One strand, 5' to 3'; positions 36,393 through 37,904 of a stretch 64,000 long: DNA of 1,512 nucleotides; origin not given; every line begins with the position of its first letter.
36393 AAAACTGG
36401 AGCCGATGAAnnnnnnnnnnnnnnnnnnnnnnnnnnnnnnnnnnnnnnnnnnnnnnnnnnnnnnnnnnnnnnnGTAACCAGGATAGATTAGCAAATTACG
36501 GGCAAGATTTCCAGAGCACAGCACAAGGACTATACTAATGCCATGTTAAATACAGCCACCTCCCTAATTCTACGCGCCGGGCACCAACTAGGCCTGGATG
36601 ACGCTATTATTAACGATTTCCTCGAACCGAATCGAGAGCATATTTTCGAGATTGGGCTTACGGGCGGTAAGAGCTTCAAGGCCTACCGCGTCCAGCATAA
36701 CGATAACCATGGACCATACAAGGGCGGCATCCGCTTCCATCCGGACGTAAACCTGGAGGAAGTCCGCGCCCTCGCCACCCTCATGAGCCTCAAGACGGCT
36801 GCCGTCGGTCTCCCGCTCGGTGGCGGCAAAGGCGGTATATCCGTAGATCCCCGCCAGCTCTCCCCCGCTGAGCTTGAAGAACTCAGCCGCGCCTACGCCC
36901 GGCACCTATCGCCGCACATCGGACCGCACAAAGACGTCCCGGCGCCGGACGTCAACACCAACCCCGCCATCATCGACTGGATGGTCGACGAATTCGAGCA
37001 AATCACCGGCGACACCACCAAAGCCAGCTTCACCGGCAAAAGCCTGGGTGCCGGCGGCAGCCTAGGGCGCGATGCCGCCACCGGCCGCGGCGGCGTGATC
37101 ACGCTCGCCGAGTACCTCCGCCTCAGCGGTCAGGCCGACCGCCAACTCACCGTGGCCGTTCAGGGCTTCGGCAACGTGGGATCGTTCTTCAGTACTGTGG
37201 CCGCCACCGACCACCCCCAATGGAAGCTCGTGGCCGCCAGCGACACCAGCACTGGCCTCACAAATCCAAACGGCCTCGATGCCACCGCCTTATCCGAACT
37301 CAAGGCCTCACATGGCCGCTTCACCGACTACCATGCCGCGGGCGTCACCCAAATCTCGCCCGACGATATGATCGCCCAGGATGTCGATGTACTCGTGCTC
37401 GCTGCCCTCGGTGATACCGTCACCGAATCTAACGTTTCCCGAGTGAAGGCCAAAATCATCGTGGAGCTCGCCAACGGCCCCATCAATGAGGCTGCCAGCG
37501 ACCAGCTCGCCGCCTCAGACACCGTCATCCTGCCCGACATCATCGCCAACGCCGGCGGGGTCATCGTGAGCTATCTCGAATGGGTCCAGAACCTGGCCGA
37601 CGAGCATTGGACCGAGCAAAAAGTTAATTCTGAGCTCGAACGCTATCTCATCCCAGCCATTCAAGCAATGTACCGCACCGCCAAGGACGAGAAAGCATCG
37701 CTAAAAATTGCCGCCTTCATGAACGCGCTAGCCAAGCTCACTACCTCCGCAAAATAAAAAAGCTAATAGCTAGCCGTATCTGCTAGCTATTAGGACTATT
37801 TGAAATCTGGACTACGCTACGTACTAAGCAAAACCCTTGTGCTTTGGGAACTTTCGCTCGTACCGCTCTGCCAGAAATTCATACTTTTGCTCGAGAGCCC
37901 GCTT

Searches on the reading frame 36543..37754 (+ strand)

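Call 47: search_protein_families(library=pfam, proteins=[window:36543-37754:+], max_evalue=0.001)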
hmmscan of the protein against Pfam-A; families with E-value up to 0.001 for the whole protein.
window:36543-37754:+ (404 aa): 2 families
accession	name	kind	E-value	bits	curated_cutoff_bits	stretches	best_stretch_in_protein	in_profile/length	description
PF00208.27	ELFV_dehydrog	-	8.2e-58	196.4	23.4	1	171-401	1-235/241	Glutamate/Leucine/Phenylalanine/Valine dehydrogenase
PF02812.23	ELFV_dehydrog_N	-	6.9e-47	158.8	25.3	1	43-152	19-128/129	Glu/Leu/Phe/Val dehydrogenase, dimerisation domain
